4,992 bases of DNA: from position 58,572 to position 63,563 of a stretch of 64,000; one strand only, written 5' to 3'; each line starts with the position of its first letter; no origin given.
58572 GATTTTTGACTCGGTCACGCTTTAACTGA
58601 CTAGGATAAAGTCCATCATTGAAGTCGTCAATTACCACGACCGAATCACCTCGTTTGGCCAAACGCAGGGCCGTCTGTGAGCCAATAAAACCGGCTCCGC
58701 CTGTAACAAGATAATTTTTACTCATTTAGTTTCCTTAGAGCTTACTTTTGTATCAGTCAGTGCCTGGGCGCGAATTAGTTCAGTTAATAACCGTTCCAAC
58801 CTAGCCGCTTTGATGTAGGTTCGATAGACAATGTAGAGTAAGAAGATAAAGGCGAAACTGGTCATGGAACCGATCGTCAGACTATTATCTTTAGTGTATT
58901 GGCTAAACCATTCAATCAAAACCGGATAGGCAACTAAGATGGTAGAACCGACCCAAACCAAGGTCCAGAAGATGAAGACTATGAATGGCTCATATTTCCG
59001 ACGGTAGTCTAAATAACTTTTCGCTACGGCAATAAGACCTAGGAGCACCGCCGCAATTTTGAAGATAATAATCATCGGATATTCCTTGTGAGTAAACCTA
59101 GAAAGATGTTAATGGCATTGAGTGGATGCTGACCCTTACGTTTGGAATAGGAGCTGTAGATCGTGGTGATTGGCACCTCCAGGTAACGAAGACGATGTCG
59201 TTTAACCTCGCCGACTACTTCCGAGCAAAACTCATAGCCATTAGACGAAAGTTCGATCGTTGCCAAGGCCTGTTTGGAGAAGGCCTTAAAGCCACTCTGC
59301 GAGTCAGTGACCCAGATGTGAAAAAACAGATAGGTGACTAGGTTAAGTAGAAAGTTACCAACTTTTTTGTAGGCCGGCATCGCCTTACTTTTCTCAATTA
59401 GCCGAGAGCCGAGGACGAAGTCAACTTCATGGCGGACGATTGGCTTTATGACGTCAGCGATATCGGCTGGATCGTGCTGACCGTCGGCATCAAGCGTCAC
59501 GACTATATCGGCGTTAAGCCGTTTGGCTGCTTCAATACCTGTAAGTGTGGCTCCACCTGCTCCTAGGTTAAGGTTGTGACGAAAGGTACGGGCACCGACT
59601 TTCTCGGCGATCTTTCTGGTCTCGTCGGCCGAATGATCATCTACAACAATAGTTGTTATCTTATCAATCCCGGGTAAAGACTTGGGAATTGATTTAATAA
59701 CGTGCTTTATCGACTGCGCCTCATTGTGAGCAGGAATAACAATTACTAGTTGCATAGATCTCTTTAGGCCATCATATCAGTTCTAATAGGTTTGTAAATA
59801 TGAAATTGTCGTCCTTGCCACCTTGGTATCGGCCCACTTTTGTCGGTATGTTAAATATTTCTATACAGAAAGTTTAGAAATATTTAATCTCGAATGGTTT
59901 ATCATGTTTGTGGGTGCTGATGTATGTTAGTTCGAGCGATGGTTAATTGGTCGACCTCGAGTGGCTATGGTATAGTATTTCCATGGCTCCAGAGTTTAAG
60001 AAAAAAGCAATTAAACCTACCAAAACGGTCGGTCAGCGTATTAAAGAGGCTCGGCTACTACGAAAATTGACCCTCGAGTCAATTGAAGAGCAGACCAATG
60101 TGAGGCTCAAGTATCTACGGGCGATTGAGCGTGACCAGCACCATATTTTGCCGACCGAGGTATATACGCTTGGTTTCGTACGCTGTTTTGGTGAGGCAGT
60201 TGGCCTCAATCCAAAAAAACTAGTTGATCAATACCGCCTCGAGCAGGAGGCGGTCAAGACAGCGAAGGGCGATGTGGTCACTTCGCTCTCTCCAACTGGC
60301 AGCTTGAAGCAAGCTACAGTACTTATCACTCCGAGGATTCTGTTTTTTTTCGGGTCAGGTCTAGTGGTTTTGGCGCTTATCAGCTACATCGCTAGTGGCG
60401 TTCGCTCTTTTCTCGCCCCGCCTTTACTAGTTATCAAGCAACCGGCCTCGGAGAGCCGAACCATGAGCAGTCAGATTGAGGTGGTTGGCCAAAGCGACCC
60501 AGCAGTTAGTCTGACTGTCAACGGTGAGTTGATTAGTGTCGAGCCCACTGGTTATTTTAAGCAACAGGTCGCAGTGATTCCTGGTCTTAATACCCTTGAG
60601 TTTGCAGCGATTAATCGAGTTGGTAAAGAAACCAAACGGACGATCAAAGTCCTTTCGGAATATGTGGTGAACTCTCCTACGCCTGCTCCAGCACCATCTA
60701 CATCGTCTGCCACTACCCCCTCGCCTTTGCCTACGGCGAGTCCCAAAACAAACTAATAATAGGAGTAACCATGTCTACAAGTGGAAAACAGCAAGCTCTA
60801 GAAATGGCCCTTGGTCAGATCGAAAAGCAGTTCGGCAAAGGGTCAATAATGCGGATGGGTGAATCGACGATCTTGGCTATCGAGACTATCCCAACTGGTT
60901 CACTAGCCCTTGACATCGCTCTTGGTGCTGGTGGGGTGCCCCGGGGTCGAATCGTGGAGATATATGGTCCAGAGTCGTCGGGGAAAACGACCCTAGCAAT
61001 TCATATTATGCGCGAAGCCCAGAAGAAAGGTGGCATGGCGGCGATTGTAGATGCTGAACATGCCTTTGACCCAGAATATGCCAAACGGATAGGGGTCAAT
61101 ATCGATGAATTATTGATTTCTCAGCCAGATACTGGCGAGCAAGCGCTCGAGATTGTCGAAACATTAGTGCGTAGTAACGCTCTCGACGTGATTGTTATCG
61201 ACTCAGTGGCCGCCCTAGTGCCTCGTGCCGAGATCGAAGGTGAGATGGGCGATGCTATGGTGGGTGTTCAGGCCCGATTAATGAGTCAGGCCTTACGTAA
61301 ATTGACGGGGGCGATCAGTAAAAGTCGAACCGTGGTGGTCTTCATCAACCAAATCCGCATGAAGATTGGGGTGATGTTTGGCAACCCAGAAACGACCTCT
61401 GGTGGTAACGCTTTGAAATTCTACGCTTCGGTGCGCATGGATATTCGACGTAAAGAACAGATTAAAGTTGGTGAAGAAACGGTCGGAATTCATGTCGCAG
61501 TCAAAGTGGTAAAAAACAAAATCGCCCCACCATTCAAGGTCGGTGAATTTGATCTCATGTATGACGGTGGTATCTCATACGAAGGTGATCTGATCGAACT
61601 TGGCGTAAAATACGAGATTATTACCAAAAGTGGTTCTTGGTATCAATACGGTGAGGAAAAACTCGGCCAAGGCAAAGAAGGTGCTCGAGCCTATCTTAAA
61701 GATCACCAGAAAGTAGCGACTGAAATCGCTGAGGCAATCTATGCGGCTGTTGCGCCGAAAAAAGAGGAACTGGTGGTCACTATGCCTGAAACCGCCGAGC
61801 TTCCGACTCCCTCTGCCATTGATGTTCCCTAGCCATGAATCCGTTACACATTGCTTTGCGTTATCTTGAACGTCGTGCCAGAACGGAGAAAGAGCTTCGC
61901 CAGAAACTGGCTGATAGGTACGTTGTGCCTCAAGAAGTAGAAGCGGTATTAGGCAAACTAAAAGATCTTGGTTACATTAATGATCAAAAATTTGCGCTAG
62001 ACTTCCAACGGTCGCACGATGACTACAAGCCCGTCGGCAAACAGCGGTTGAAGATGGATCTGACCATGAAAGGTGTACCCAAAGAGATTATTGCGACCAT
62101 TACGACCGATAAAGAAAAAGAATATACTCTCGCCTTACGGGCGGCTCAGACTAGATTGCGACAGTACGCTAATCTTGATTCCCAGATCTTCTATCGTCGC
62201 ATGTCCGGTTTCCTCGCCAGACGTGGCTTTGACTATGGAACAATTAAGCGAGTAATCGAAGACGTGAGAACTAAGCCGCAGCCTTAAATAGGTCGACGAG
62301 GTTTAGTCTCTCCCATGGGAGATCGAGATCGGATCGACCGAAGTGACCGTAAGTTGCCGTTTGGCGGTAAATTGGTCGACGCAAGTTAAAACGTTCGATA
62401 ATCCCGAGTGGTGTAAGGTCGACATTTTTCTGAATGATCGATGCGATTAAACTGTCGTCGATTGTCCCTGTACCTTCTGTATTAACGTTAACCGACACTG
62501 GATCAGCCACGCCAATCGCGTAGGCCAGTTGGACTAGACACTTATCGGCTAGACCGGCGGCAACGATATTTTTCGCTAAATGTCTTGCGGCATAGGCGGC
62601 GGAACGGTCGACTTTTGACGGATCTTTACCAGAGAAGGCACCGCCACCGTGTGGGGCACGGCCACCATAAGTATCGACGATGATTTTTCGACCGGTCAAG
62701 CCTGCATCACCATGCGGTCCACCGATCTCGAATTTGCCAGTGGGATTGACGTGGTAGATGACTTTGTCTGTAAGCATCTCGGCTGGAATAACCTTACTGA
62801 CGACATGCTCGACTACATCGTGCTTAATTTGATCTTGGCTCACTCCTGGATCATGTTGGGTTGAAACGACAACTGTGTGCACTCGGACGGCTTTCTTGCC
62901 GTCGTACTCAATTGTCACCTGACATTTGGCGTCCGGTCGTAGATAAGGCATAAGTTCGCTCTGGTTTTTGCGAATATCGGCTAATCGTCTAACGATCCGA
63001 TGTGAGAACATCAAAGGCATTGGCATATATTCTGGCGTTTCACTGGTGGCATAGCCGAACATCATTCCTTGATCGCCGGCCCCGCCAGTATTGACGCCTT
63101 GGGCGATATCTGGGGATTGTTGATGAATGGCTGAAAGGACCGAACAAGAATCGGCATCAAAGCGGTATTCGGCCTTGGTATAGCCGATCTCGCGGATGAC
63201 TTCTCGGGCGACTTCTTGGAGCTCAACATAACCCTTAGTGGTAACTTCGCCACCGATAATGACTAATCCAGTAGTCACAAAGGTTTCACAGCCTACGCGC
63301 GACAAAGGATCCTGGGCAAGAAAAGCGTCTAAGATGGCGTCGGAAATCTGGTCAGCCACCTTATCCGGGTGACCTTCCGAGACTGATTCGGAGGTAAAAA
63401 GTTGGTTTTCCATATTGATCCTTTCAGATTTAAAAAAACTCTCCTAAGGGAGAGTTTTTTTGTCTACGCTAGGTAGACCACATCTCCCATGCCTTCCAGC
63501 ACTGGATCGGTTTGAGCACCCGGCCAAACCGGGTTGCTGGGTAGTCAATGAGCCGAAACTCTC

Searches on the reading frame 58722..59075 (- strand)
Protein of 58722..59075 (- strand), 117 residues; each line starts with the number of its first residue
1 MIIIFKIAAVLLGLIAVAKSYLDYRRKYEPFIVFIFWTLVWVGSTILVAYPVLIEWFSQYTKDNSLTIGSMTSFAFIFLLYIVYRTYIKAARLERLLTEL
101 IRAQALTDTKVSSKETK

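Call 7: search_protein_families(library=pfam, proteins=[window:58722-59075:-], max_evalue=0.001)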
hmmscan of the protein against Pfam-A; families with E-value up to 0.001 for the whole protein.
window:58722-59075:- (117 aa): 1 family
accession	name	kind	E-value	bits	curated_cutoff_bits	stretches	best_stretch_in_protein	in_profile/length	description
PF10066.14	DUF2304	-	1.1e-10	42.2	25.5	1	5-108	2-104/106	Uncharacterized conserved protein (DUF2304)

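Call 16: search_protein_families(library=ncbifam, proteins=[window:58722-59075:-], max_evalue=0.01)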
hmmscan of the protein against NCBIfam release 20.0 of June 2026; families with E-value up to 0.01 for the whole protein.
window:58722-59075:- (117 aa): 0 families

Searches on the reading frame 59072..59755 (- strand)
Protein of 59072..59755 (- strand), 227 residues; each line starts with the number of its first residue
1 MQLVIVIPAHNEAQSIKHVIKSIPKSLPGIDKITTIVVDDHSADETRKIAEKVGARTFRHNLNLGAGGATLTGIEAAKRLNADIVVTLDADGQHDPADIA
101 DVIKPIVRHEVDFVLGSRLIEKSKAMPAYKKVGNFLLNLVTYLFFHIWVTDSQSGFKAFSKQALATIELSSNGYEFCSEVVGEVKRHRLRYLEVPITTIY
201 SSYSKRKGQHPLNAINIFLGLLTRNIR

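Call 7: search_protein_families(library=pfam, proteins=[window:59072-59755:-], max_evalue=0.001)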
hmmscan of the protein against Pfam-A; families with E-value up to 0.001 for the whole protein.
window:59072-59755:- (227 aa): 2 families
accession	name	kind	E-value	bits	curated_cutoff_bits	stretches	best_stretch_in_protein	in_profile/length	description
PF00535.33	Glycos_transf_2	-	1.4e-24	87.4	23.3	1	5-164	2-164/168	Glycosyl transferase family 2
PF13641.12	Glyco_tranf_2_3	-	0.00011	22.7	27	1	3-153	3-148/230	Glycosyltransferase like family 2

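Call 16: search_protein_families(library=ncbifam, proteins=[window:59072-59755:-], max_evalue=0.01)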
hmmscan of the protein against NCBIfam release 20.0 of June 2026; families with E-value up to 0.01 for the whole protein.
window:59072-59755:- (227 aa): 20 families
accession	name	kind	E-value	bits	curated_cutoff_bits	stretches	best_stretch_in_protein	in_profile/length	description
NF058614.1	PPMAGASynPpgS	equivalog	3.5e-42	144.3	370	1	4-224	3-223/226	polyprenyl-phospho-N-acetylgalactosaminyl synthase PpgS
TIGR04182.1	glyco_TIGR04182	equivalog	1.1e-34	120.2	325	1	3-202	2-194/293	S-layer glycoprotein N-glycosyltransferase AglJ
NF041391.1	DPhHxTase_Halo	equivalog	8.4e-18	64.1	375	1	9-181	3-166/213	dolichyl-phosphate hexose transferase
TIGR03469.1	HpnB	hypoth_equivalog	1.6e-11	43.9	379.25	1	3-114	46-168/386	hopene-associated glycosyltransferase HpnB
NF047588.1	GlcsyltransPgfSStrep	equivalog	1.7e-11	43.9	500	1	1-168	1-168/308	glycosyltransferase PgfS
NF010496.0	PRK13915.1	equivalog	5.1e-11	42.2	262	1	3-116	33-153/307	glucosyl-3-phosphoglycerate synthase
TIGR03965.1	mycofact_glyco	equivalog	1.9e-09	36.9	280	1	4-116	77-189/467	mycofactocin biosynthesis glycosyltransferase MftF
NF041875.1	EPS_EpsD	equivalog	3.5e-08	33.2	370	1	4-132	2-131/325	exopolysaccharide biosynthesis glycosyltransferase EpsD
TIGR04283.1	glyco_like_mftF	equivalog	1.4e-07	31.4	182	1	4-108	2-98/221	TIGR04283 family arsenosugar biosynthesis glycosyltransferase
NF007986.1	PRK10714.1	equivalog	3.2e-07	29.7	529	1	3-112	8-120/316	undecaprenyl-phosphate 4-deoxy-4-formamido-L-arabinose transferase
NF047683.1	TeichurnBiosyTuaG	equivalog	3.7e-06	26.8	400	1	3-116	8-121/252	teichuronic acid biosynthesis protein TuaG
NF045692.1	OglycostaseCruG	equivalog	8.2e-06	25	600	1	3-123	43-170/386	2'-O-glycosyltransferase CruG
TIGR03937.1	PgaC_IcaA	equivalog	9.7e-06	24.8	422.3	1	3-106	47-150/407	poly-beta-1,6-N-acetyl-D-glucosamine synthase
NF050113.1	gal_furan_GlfT1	equivalog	0.00011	21.7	330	1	5-103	3-101/290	galactofuranosyltransferase GlfT1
NF007482.0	PRK10073.1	equivalog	0.00027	20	423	1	2-96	7-100/334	glycosyltransferase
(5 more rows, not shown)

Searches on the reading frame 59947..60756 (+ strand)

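Call 7: search_protein_families(library=pfam, proteins=[window:59947-60756:+], max_evalue=0.001)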
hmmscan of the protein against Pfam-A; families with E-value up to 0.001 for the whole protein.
window:59947-60756:+ (269 aa): 3 families
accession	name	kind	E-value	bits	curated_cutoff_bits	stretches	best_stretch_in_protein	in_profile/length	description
PF13413.12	HTH_25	-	4.2e-16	59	24.6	1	32-91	2-61/62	Helix-turn-helix domain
PF09136.16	Glucodextran_B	-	6.3e-12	45.7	27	1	159-237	1-81/83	Glucodextranase, domain B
PF12844.13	HTH_19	-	4.7e-07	30.1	30.2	1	29-96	1-62/64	Helix-turn-helix domain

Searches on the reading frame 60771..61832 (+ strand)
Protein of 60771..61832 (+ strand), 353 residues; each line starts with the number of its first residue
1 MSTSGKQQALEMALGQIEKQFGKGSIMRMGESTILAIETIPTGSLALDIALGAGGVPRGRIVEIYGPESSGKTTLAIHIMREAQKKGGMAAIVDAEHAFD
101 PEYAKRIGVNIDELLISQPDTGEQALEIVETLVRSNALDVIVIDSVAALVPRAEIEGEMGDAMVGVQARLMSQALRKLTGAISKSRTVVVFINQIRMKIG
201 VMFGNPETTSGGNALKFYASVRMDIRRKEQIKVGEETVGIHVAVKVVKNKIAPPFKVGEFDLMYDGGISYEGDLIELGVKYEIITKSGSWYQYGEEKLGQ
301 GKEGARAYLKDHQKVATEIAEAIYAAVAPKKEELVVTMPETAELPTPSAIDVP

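Call 7: search_protein_families(library=pfam, proteins=[window:60771-61832:+], max_evalue=0.001)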
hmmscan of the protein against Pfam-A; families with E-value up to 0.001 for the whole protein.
window:60771-61832:+ (353 aa): 9 families
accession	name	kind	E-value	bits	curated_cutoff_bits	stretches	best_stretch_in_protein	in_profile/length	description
PF00154.27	RecA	-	5.5e-136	452.6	27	1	8-269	1-262/262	recA bacterial DNA recombination protein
PF21096.2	RecA_C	-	1.4e-21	76.8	27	1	272-326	1-55/57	RecA C-terminal domain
PF08423.17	Rad51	-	8.3e-10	38.8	22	1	39-228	7-212/244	Rad51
PF06745.19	ATPase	-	1.4e-06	28.3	26.6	1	41-115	2-78/231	KaiC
PF13191.12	AAA_16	-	8.9e-06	26.7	32.6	1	54-194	19-140/167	AAA ATPase domain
PF02283.22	CobU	-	5e-05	23.4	27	1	64-197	3-127/168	Cobinamide kinase / cobinamide phosphate guanyltransferase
PF01637.24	ATPase_2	-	0.0001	22.6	33.2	1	60-195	21-119/225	ATPase domain predominantly from Archaea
PF00004.35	AAA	-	0.00011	23.1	21.2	1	64-190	3-104/131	ATPase family associated with various cellular activities (AAA)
PF13481.12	AAA_25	-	0.00065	19.8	27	0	54-150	28-156/195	AAA domain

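Call 82: list_cluster_members(proteins=[window:60771-61832:+, window:62271-63413:-, window:6683-8887:+, window:38873-40762:+, window:50020-51108:-, window:59072-59755:-, window:32325-33629:+])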
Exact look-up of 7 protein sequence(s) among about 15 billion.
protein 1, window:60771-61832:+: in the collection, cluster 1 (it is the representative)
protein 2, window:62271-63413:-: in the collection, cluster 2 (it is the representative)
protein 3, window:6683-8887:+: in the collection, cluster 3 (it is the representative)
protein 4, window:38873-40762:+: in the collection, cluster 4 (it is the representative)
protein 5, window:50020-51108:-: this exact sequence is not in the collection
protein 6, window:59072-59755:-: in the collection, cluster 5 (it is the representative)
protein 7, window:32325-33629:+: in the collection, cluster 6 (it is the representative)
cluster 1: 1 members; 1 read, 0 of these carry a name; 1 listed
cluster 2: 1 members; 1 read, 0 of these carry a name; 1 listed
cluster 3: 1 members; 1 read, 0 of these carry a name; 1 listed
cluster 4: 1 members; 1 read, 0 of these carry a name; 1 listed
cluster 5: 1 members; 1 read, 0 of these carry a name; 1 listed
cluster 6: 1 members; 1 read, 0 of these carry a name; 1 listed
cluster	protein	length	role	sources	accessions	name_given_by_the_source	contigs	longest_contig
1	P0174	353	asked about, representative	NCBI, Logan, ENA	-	-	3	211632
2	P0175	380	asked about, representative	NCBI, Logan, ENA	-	-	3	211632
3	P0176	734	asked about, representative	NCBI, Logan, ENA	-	-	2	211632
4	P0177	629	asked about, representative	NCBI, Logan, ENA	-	-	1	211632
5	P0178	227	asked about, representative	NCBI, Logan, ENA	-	-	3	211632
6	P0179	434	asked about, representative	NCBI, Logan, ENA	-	-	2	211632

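Call 83: find_encoding_contigs(protein=P0177, flank=300, max_places=3)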
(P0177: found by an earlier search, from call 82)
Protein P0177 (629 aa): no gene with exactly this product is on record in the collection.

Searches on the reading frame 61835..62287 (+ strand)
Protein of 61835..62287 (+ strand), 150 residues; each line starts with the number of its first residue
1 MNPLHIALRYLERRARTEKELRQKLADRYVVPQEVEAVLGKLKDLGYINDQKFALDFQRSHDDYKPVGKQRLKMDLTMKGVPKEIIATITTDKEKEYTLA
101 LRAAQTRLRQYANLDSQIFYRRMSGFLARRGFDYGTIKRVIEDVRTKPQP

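Call 7: search_protein_families(library=pfam, proteins=[window:61835-62287:+], max_evalue=0.001)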
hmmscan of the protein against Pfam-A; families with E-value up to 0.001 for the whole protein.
window:61835-62287:+ (150 aa): 3 families
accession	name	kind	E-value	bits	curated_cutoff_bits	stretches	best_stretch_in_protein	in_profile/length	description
PF21982.2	RecX_HTH1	-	2.7e-16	59.7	26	1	5-42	3-40/40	RecX, first three-helix domain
PF21981.2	RecX_HTH3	-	9e-11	42.2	26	1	95-141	2-48/48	RecX, third three-helix domain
PF02631.22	RecX_HTH2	-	7.5e-08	32.9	26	1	49-87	1-39/42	RecX, second three-helix domain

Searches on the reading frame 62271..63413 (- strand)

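Call 7: search_protein_families(library=pfam, proteins=[window:62271-63413:-], max_evalue=0.001)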
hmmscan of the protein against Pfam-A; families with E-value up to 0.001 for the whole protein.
window:62271-63413:- (380 aa): 3 families
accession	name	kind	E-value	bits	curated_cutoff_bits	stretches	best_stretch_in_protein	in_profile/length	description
PF02773.21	S-AdoMet_synt_C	-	3.4e-67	225.1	25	1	230-369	1-138/138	S-adenosylmethionine synthetase, C-terminal domain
PF02772.21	S-AdoMet_synt_M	-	1.5e-48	164.3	29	1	111-228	3-120/120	S-adenosylmethionine synthetase, central domain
PF00438.25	S-AdoMet_synt_N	-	1.1e-44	151.4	33.1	1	4-101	2-99/99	S-adenosylmethionine synthetase, N-terminal domain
